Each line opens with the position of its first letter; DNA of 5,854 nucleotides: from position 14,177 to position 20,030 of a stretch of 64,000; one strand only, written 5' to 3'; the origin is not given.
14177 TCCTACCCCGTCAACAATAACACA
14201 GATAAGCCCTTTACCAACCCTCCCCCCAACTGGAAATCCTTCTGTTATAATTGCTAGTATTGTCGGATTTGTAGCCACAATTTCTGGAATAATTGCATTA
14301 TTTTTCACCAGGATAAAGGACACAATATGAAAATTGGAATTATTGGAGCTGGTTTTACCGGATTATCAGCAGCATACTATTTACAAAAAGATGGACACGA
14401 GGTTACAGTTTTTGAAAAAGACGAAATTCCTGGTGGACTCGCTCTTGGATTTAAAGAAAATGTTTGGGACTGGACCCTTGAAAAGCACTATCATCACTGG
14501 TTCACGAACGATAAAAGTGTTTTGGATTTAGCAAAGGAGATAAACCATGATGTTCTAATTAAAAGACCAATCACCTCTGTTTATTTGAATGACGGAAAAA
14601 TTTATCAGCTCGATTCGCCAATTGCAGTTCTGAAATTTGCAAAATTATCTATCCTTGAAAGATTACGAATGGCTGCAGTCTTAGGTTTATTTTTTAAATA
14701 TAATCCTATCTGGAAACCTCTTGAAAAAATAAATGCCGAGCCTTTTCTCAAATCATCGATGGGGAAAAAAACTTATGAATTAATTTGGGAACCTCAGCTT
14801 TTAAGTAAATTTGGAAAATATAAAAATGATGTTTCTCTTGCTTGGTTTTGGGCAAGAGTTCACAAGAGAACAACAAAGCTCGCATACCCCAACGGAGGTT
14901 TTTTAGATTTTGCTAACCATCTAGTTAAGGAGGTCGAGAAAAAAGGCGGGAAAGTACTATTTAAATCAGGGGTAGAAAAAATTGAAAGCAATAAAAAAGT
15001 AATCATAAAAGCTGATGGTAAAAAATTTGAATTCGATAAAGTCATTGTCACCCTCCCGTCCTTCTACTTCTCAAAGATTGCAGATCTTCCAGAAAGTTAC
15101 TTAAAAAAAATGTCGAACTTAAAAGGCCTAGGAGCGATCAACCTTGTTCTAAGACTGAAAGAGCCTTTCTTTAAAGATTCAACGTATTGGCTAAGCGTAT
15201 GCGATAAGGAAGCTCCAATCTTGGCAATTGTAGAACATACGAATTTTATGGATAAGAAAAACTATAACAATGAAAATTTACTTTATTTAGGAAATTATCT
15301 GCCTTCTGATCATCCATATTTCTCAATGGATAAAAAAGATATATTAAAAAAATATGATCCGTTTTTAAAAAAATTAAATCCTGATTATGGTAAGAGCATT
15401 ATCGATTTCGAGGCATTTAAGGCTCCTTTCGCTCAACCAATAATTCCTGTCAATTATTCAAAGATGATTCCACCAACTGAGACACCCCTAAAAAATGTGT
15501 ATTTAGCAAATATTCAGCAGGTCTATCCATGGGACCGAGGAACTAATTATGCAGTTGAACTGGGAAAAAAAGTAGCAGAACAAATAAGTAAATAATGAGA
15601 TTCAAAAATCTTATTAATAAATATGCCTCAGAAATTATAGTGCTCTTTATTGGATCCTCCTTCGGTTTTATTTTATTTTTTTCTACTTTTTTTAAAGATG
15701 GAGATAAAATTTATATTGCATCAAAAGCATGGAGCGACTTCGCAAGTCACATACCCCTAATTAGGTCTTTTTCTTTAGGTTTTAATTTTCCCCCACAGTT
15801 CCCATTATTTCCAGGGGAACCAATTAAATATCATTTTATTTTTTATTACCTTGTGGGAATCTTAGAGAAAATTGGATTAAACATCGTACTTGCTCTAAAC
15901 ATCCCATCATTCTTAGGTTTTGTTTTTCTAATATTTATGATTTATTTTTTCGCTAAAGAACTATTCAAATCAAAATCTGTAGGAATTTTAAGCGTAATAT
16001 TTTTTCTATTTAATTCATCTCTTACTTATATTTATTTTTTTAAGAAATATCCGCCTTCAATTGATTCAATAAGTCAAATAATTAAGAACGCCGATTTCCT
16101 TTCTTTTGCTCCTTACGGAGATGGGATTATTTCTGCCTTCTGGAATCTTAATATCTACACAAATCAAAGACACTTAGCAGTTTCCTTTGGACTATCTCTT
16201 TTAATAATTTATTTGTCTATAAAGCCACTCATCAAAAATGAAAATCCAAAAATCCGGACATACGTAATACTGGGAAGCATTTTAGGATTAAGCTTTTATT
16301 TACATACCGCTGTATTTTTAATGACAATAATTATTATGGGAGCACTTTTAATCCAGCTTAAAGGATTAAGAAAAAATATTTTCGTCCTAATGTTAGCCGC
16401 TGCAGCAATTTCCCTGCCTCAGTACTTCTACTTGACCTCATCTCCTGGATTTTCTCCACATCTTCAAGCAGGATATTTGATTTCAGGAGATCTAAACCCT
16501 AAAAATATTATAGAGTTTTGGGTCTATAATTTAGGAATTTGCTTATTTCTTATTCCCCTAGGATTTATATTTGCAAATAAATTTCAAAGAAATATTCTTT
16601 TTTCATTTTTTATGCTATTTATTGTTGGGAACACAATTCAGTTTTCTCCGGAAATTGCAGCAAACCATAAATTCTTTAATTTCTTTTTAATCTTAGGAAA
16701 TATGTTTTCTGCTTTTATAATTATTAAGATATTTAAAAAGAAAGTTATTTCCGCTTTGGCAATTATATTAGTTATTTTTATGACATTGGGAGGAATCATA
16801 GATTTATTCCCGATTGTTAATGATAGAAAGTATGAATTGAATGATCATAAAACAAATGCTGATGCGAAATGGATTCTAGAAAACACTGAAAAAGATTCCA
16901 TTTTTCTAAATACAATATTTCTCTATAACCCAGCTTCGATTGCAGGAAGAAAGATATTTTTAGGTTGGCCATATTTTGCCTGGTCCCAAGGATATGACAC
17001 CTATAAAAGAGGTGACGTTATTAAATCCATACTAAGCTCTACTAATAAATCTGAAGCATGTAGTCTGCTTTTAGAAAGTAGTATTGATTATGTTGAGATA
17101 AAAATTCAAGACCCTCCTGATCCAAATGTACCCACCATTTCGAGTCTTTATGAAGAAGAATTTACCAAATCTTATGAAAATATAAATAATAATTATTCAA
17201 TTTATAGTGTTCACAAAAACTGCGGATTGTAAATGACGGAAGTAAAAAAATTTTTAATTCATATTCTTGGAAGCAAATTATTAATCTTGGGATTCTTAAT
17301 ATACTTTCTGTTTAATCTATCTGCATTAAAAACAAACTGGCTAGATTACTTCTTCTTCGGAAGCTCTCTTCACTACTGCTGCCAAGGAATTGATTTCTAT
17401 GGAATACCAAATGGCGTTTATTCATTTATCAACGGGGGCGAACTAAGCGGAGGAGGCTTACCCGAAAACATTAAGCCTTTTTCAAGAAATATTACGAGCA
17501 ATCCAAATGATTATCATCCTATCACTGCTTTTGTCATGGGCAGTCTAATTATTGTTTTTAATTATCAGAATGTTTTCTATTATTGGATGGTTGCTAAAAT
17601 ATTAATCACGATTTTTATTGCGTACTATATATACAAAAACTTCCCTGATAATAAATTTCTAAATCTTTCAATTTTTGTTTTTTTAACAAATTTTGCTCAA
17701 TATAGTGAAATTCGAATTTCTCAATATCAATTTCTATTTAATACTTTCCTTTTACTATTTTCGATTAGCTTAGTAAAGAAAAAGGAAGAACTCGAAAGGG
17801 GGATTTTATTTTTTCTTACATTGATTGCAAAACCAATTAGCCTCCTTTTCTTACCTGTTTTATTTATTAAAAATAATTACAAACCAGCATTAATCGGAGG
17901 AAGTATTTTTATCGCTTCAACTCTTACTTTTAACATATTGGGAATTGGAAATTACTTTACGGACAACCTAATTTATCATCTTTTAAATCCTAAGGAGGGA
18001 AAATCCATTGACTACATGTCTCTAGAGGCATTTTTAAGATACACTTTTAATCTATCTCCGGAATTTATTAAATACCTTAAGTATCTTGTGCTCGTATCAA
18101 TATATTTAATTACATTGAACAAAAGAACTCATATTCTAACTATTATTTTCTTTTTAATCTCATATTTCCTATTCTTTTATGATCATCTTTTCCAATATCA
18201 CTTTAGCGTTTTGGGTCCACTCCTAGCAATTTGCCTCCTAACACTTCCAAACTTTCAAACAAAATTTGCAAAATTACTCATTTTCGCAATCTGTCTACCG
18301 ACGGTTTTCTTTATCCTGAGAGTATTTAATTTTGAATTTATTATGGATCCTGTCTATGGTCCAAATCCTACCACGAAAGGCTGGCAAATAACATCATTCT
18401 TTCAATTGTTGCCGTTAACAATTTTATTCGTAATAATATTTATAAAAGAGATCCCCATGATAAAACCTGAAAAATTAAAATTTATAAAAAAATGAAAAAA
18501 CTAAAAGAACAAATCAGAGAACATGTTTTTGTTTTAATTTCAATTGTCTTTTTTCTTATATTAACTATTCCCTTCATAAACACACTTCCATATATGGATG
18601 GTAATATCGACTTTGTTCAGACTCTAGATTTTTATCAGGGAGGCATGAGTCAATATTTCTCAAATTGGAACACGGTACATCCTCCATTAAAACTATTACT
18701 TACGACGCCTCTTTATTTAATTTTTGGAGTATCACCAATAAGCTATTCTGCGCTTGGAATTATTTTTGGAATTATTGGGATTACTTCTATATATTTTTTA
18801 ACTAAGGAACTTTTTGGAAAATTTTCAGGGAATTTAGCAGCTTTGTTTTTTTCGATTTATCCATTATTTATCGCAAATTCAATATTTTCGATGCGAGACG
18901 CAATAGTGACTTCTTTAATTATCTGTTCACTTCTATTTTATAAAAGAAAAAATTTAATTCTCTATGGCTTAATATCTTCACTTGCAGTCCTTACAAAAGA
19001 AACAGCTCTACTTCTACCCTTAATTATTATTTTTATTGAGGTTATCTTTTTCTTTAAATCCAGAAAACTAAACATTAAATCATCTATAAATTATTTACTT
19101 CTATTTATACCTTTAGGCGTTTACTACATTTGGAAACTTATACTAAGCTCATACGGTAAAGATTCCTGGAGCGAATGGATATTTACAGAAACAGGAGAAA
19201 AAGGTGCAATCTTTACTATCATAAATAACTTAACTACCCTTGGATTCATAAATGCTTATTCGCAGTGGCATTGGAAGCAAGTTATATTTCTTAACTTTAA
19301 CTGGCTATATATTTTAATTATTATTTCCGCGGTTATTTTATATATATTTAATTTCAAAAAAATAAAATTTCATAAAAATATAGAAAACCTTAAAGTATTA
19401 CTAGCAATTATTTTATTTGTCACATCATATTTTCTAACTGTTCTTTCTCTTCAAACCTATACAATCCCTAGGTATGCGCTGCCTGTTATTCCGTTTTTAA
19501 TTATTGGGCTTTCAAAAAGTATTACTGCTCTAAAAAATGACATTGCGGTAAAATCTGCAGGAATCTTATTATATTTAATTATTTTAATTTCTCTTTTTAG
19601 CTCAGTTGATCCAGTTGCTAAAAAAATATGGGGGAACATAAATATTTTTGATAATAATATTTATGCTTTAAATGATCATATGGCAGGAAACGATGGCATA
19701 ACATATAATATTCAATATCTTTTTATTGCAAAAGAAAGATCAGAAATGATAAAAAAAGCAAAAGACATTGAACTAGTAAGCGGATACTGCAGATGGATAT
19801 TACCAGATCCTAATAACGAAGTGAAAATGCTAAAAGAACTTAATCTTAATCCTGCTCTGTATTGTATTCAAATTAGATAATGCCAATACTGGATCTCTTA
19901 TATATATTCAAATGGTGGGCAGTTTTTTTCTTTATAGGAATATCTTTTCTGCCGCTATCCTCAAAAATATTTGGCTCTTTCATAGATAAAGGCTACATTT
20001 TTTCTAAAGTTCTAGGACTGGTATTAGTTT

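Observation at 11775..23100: Ten genes chained by 0-4 nt overlaps couple PilN/PilO-like proteins and an LPXTG Thr/Pro-rich surface protein to four GT-C-type membrane glycosyltransferases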

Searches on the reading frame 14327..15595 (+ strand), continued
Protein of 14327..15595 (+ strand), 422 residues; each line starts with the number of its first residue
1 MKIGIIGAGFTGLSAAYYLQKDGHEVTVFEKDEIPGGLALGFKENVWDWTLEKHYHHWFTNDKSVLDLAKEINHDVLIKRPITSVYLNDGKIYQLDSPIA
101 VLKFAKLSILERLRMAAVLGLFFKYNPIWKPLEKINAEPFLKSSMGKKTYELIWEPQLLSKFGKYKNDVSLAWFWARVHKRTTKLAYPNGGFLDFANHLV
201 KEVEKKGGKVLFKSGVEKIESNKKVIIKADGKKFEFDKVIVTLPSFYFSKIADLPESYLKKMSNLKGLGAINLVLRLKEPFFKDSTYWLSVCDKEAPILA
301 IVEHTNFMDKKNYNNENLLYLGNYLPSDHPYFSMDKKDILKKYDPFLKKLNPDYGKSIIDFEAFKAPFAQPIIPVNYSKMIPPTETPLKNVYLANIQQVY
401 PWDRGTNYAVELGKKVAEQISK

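Call 96: search_protein_families(library=ncbifam, proteins=[L070:2496-3401:+, L070:3402-5033:+, L070:4999-6747:+, L070:6744-7853:-, L070:7828-8373:+], max_evalue=0.001)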
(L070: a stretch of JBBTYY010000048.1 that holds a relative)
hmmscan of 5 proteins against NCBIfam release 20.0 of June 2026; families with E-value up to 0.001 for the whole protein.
L070:2496-3401:+ (301 aa): 19 families
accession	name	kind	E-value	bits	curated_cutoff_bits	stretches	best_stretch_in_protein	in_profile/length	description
NF008978.0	PRK12324.1-4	equivalog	3.3e-53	180.7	207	1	4-299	35-320/322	decaprenyl-phosphate phosphoribosyltransferase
NF008977.0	PRK12324.1-2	equivalog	5.9e-52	176.9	234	1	3-300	4-289/297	decaprenyl-phosphate phosphoribosyltransferase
NF006088.0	PRK08238.1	equivalog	3.5e-45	154.6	351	1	4-230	195-424/482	UbiA family prenyltransferase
NF008976.0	PRK12324.1-1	equivalog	1.1e-44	153.1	474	1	6-294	23-299/306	decaprenyl-phosphate phosphoribosyltransferase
NF009523.0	PRK12884.1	equivalog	1.8e-15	56.9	269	1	35-166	36-166/279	prenyltransferase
NF009521.0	PRK12882.1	equivalog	3.2e-09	36.4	296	1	20-155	26-156/280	geranylgeranylglycerol-phosphate geranylgeranyltransferase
TIGR01473.1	cyoE_ctaB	equivalog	3.3e-09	36.9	210.3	1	31-166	31-169/281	heme o synthase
TIGR01475.1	ubiA_other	subfamily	4.2e-09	36.3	180.8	1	21-165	24-164/282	UbiA-like polyprenyltransferase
TIGR01474.1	ubiA_proteo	equivalog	4.6e-09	36.2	275.45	1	35-147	43-151/282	4-hydroxybenzoate octaprenyltransferase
NF005742.0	PRK07566.1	equivalog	6.2e-08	32.1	313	1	30-165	59-197/315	chlorophyll synthase ChlG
TIGR01476.1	chlor_syn_BchG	subfamily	8.3e-07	28.7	212.3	1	19-166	20-169/283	(bacterio)chlorophyll synthase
NF009522.0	PRK12883.1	equivalog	1e-06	28.5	353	1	19-138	23-137/279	geranylgeranylglycerol-phosphate geranylgeranyltransferase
NF041585.1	MqnP_Cj_Hp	exception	1.7e-06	27.7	375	1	51-171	55-174/281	menaquinone biosynthesis prenyltransferase MqnP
NF035940.1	prenyl_rel_EboC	equivalog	3.1e-06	26.8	250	1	33-127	36-128/292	UbiA-like protein EboC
NF009515.0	PRK12874.1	equivalog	7.7e-06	25.5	392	1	52-171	63-181/291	4-hydroxybenzoate polyprenyltransferase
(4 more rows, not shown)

L070:3402-5033:+ (543 aa): 0 families

L070:4999-6747:+ (582 aa): 0 families

L070:6744-7853:- (369 aa): 31 families (the best 25 are shown)
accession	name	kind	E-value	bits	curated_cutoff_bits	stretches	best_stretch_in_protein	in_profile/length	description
TIGR03466.1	HpnA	hypoth_equivalog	3.3e-28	98.5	367.65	1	25-339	2-323/327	hopanoid-associated sugar epimerase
TIGR01179.1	galE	equivalog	1.6e-22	79.8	262.3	1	25-182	1-172/332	UDP-glucose 4-epimerase GalE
TIGR04180.1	EDH_00030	hypoth_equivalog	6.2e-21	74.7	475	1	26-268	1-258/297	NAD-dependent 4,6-dehydratase LegB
TIGR01181.1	dTDP_gluc_dehyt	equivalog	4.7e-20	71.9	365.1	1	25-341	1-315/321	dTDP-glucose 4,6-dehydratase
NF042422.1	oxyalk_red_OleD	equivalog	2.6e-19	69.8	580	1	25-231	2-212/329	2-alkyl-3-oxoalkanoate reductase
TIGR01746.1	Thioester-redct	subfamily_domain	1.1e-18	67.6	213.35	1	67-234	61-247/371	thioester reductase domain-containing protein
NF042423.1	oxyalk_red_Shew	equivalog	2e-18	66.6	580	1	23-188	8-176/331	2-alkyl-3-oxoalkanoate reductase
TIGR01777.1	yfcH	hypoth_equivalog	2.4e-15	56.9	207.35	1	26-284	1-258/292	TIGR01777 family oxidoreductase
NF043036.1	ErythonDh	equivalog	8.5e-14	51.5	325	1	25-167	2-159/321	D-erythronate dehydrogenase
TIGR02197.1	heptose_epim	equivalog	2.5e-13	49.9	274.6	1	26-172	1-153/316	ADP-glyceromanno-heptose 6-epimerase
TIGR02622.1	CDP_4_6_dhtase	equivalog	1.5e-10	40.7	278.45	1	25-165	6-162/352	CDP-glucose 4,6-dehydratase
NF052578.1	StrlDmthSdmBMthl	equivalog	2.7e-10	40.5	600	1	26-189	3-172/328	sterol demethylase protein SdmB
TIGR01214.1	rmlD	equivalog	4.1e-10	39.2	224.05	1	25-183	1-147/285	dTDP-4-dehydrorhamnose reductase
NF008872.0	PRK11908.1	equivalog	1.5e-09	37.3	294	1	25-346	3-344/349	bifunctional UDP-4-keto-pentose/UDP-xylose synthase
NF041293.1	G6PDh_Azf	equivalog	2.1e-09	37.2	400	1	26-136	5-118/252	NAD-dependent glucose-6-phosphate dehydrogenase Azf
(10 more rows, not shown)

L070:7828-8373:+ (181 aa): 0 families

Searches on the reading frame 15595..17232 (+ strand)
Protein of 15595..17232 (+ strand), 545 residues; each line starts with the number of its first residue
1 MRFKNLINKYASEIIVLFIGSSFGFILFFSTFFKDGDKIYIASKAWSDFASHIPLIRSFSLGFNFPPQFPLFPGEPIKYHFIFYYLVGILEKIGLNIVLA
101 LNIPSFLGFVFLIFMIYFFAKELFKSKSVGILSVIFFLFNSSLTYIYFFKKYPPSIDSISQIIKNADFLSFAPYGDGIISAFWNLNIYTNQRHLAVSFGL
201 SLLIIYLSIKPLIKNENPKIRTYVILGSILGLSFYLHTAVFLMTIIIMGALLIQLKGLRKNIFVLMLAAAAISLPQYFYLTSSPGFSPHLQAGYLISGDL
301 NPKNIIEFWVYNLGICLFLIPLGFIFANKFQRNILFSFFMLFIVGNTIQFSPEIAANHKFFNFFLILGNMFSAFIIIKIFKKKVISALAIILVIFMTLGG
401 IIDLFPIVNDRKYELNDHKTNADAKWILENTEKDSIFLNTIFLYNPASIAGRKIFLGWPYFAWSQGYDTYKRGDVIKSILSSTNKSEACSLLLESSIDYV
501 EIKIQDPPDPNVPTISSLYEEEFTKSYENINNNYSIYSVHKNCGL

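Call 5: search_protein_families(library=pfam, proteins=[window:15595-17232:+], max_evalue=0.1)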
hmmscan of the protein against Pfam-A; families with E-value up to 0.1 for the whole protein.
window:15595-17232:+ (545 aa): 0 families

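Call 6: search_protein_families(library=ncbifam, proteins=[window:15595-17232:+], max_evalue=0.1)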
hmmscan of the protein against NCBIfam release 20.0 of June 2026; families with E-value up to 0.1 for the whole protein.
window:15595-17232:+ (545 aa): 0 families

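Call 22: search_solved_structures(query=window:15595-17232:+, max_evalue=1)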
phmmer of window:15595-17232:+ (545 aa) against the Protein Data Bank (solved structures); distinct sequences matched with E-value up to 1: 1.
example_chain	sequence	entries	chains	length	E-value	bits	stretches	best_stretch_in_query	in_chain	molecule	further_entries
8i7r_I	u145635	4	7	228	0.31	13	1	499-529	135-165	Cilia- and flagella-associated protein 95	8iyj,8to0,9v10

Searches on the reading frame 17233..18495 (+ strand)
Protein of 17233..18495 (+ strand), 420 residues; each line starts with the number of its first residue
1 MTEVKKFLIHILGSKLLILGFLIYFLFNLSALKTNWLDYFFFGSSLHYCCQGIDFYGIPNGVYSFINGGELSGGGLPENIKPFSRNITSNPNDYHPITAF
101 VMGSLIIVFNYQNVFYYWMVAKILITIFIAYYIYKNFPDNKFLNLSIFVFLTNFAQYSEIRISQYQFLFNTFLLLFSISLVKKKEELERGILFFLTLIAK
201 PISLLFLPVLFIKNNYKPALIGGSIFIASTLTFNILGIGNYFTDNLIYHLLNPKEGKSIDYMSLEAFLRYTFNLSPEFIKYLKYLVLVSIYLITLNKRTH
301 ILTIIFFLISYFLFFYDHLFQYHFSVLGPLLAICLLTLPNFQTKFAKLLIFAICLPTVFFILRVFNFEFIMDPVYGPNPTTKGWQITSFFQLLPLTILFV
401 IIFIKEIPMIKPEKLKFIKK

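Call 5: search_protein_families(library=pfam, proteins=[window:17233-18495:+], max_evalue=0.1)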
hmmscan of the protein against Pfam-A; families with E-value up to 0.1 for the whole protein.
window:17233-18495:+ (420 aa): 1 family
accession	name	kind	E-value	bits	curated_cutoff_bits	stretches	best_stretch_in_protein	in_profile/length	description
PF09594.16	GT87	-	3.1e-05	24.3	25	1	94-249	3-162/237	Glycosyltransferase family 87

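Call 6: search_protein_families(library=ncbifam, proteins=[window:17233-18495:+], max_evalue=0.1)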
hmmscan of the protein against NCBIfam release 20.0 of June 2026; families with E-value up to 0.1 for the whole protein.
window:17233-18495:+ (420 aa): 0 families

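Call 102: search_protein_families(library=pfam, alignment_id=A7, max_evalue=0.01)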
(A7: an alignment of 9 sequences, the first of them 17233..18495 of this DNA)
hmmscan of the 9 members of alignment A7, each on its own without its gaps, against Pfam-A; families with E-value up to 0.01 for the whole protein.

A. member 1, window:17233-18495:+ (420 aa): 1 family
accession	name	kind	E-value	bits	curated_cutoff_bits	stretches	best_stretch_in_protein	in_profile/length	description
PF09594.16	GT87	-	3.1e-05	24.3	25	1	94-249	3-162/237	Glycosyltransferase family 87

B. families by the number of members that match (of 9 scanned): 1 family
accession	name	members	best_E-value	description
PF09594.16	GT87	8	1.5e-08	Glycosyltransferase family 87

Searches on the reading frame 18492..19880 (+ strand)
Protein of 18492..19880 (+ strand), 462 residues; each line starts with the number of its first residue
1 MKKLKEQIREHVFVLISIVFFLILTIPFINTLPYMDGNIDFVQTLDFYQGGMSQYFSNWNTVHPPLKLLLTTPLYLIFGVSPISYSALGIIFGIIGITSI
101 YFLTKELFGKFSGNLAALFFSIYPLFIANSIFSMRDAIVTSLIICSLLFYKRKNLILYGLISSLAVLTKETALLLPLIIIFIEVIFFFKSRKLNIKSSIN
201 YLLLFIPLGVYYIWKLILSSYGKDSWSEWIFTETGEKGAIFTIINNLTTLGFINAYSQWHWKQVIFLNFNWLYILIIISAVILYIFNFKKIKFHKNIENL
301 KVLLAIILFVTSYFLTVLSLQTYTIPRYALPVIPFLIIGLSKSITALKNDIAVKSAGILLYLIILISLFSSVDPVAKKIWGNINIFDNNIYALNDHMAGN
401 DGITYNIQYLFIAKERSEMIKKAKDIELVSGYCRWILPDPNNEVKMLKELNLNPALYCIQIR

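Call 5: search_protein_families(library=pfam, proteins=[window:18492-19880:+], max_evalue=0.1)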
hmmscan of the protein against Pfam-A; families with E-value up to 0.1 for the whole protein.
window:18492-19880:+ (462 aa): 3 families
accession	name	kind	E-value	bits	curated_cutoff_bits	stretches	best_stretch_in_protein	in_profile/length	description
PF13231.12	PMT_2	-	4.6e-10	40.4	26.1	1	63-208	2-151/160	Dolichyl-phosphate-mannose-protein mannosyltransferase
PF09594.16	GT87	-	0.00023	21.4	25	1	63-286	3-208/237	Glycosyltransferase family 87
PF14897.12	EpsG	-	0.041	13.4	30.1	1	84-369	63-312/326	EpsG family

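Call 6: search_protein_families(library=ncbifam, proteins=[window:18492-19880:+], max_evalue=0.1)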
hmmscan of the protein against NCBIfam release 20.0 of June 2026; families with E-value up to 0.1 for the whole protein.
window:18492-19880:+ (462 aa): 1 family
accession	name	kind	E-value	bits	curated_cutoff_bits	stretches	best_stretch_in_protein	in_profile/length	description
NF046093.1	AZOBR_p60025_fam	subfamily_domain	2.3e-10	40.1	150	1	77-204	105-226/232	AZOBR_p60025 family cell surface glycopolymer formation protein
